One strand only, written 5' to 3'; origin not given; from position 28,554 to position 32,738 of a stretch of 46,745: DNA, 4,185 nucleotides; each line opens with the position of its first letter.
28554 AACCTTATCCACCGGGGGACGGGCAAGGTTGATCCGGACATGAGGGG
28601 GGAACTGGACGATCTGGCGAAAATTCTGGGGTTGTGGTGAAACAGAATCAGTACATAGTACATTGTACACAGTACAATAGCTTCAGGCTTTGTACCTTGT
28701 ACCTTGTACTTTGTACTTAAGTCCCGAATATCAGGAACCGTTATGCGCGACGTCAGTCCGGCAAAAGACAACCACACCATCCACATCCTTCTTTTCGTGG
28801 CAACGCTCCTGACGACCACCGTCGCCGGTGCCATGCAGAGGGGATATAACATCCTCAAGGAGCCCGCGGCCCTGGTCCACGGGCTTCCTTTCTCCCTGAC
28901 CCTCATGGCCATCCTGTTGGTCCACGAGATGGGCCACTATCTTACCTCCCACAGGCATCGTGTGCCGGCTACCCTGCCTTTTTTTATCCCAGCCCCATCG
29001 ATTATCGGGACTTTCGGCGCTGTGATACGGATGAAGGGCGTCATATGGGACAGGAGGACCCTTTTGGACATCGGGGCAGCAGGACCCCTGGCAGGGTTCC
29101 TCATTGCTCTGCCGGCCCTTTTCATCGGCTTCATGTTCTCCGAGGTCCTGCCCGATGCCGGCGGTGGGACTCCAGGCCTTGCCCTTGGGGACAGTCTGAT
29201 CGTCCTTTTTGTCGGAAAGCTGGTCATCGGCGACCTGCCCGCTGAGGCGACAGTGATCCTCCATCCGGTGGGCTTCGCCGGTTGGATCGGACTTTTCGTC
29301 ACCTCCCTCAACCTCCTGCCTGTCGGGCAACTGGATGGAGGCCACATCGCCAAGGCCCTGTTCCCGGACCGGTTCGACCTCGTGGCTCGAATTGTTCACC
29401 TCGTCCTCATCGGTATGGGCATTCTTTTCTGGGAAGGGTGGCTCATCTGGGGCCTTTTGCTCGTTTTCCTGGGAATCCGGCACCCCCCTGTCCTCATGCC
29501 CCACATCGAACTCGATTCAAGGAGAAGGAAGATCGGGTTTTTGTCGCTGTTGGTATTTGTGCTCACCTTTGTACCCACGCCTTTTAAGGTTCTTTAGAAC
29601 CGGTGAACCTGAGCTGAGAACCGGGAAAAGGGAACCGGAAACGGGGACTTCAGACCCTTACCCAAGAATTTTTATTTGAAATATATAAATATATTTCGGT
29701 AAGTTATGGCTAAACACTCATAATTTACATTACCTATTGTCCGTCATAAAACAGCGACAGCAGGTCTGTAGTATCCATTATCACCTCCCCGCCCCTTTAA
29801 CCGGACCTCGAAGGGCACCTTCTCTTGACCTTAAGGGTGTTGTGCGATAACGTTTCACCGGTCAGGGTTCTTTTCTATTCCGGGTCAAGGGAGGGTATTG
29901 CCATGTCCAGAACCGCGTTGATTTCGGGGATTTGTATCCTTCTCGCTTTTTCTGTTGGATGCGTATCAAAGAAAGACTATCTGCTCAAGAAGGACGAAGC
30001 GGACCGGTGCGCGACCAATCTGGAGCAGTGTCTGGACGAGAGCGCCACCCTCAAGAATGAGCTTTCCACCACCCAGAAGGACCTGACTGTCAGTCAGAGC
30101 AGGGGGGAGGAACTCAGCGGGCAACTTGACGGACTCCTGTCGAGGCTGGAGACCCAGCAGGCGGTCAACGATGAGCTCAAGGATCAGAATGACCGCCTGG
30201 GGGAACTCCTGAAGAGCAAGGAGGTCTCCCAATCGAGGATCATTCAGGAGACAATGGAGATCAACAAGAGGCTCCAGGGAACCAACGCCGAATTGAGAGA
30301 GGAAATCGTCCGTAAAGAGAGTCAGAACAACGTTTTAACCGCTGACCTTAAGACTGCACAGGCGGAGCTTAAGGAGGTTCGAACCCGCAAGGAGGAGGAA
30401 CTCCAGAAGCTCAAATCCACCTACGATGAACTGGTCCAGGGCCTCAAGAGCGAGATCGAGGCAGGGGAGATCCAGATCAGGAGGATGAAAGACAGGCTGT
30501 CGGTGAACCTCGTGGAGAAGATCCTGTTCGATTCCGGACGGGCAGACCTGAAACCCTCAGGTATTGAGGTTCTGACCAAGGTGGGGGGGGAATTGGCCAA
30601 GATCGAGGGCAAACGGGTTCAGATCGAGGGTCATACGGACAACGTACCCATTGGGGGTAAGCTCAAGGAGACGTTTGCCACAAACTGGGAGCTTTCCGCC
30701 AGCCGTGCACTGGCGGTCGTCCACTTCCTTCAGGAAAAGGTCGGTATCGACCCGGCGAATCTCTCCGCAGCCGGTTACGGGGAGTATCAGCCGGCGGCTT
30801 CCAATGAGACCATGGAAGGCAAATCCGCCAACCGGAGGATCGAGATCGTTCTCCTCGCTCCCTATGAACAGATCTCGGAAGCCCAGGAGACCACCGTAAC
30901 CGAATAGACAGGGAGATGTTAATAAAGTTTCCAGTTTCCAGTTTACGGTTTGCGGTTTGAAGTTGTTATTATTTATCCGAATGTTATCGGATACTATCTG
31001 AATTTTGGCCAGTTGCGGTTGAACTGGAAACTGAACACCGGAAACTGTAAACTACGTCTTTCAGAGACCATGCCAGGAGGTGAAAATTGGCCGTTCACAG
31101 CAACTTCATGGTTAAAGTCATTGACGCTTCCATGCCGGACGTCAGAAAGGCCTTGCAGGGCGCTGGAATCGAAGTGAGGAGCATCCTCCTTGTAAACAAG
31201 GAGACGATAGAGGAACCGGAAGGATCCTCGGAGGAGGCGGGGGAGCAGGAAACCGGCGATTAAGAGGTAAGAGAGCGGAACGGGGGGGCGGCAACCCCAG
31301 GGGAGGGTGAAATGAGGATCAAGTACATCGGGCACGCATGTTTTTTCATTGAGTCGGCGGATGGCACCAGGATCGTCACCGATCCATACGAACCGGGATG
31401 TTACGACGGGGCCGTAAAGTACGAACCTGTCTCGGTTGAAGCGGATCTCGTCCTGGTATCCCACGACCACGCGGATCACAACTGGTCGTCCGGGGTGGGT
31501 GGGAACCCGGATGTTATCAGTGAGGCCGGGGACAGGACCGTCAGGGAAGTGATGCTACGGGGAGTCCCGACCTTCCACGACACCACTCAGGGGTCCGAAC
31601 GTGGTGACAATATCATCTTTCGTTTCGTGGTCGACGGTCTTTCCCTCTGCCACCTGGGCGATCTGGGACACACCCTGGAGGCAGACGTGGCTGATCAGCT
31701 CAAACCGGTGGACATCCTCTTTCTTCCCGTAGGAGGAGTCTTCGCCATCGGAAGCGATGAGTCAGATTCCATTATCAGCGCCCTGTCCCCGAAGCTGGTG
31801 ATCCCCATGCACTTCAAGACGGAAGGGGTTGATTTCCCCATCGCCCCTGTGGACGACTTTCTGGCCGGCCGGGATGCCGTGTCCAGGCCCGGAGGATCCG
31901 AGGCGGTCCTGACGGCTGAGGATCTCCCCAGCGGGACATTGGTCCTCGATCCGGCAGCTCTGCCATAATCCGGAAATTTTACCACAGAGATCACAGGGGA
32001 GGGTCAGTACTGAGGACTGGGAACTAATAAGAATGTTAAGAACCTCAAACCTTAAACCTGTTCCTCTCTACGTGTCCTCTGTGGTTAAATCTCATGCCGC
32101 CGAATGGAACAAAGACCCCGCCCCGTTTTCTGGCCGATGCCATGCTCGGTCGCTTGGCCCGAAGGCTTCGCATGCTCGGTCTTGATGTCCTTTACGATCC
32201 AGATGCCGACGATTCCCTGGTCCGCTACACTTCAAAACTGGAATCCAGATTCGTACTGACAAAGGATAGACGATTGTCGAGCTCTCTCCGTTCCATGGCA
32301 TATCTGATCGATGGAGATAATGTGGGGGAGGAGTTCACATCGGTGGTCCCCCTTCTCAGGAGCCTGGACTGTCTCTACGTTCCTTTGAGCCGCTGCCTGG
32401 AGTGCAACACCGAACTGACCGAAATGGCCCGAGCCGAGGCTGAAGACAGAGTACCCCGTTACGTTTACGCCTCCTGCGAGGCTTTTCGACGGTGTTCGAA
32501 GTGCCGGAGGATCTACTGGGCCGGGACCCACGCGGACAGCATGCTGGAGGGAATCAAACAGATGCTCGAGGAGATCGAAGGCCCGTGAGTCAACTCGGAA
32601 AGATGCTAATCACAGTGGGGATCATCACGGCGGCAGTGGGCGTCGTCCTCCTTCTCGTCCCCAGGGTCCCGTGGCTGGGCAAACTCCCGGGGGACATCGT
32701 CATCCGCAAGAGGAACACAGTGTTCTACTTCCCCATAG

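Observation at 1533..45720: Window-wide architecture: nearly every intergenic spacer is an AT-rich block of degenerate tandem heptanucleotides, often as two complementary arms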

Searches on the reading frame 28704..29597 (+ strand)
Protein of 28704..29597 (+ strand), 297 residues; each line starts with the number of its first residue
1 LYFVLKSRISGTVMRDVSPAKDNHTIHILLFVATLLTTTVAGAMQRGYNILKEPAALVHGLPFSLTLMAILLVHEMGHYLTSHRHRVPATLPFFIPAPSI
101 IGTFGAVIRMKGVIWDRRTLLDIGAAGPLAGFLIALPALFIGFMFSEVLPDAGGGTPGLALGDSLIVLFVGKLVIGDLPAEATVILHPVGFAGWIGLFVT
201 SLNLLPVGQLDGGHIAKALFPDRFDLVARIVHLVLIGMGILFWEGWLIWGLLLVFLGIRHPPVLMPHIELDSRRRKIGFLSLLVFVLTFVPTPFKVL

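Call 31: search_protein_families(library=pfam, proteins=[window:28704-29597:+])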
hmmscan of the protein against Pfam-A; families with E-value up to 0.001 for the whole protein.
window:28704-29597:+ (297 aa): 1 family
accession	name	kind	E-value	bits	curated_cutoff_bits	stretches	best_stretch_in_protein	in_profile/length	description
PF02163.28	Peptidase_M50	-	6.1e-22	78.5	27.2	1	63-223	2-197/221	Peptidase family M50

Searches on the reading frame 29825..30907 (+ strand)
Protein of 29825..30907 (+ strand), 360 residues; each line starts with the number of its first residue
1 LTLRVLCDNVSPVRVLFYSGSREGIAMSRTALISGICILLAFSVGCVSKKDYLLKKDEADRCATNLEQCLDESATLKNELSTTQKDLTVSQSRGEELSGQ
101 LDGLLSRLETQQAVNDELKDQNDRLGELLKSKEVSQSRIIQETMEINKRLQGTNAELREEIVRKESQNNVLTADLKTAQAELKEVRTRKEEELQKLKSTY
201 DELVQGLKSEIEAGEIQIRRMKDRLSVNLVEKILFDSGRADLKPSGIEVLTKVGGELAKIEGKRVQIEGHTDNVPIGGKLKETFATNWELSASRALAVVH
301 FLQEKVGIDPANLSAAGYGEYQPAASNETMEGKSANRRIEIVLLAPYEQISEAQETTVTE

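Call 31: search_protein_families(library=pfam, proteins=[window:29825-30907:+])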
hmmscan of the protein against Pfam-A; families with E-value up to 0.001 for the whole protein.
window:29825-30907:+ (360 aa): 1 family
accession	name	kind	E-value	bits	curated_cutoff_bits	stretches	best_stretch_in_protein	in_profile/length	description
PF00691.25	OmpA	-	7e-18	65.2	27.2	1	234-337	1-98/98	OmpA family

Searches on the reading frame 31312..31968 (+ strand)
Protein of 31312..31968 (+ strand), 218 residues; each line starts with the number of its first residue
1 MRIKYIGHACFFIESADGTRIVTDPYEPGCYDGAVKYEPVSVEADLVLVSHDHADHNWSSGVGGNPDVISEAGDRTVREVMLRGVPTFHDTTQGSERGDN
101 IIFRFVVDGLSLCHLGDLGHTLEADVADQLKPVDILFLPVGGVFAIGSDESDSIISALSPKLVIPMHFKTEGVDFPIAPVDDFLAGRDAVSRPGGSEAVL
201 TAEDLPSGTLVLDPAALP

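Call 32: search_protein_families(library=pfam, proteins=[window:31312-31968:+])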
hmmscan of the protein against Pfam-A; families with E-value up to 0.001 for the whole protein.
window:31312-31968:+ (218 aa): 2 families
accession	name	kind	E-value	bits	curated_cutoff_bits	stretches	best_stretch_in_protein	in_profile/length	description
PF13483.12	Lactamase_B_3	-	1.2e-49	168.8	24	1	2-167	1-160/160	Beta-lactamase superfamily domain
PF12706.13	Lactamase_B_2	-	7.4e-10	39.2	27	1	82-168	105-200/200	Beta-lactamase superfamily domain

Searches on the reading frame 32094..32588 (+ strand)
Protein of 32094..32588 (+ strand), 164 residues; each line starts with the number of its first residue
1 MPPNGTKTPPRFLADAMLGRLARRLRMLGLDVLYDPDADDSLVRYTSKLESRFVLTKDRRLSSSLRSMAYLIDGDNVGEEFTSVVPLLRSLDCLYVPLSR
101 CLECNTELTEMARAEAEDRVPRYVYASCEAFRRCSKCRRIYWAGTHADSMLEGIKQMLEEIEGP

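Call 32: search_protein_families(library=pfam, proteins=[window:32094-32588:+])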
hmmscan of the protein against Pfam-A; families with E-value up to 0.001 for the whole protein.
window:32094-32588:+ (164 aa): 1 family
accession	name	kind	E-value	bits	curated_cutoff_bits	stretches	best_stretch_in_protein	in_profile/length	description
PF01927.22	Mut7-C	-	4e-36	124.7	23.3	1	10-152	1-144/146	Mut7-C RNAse domain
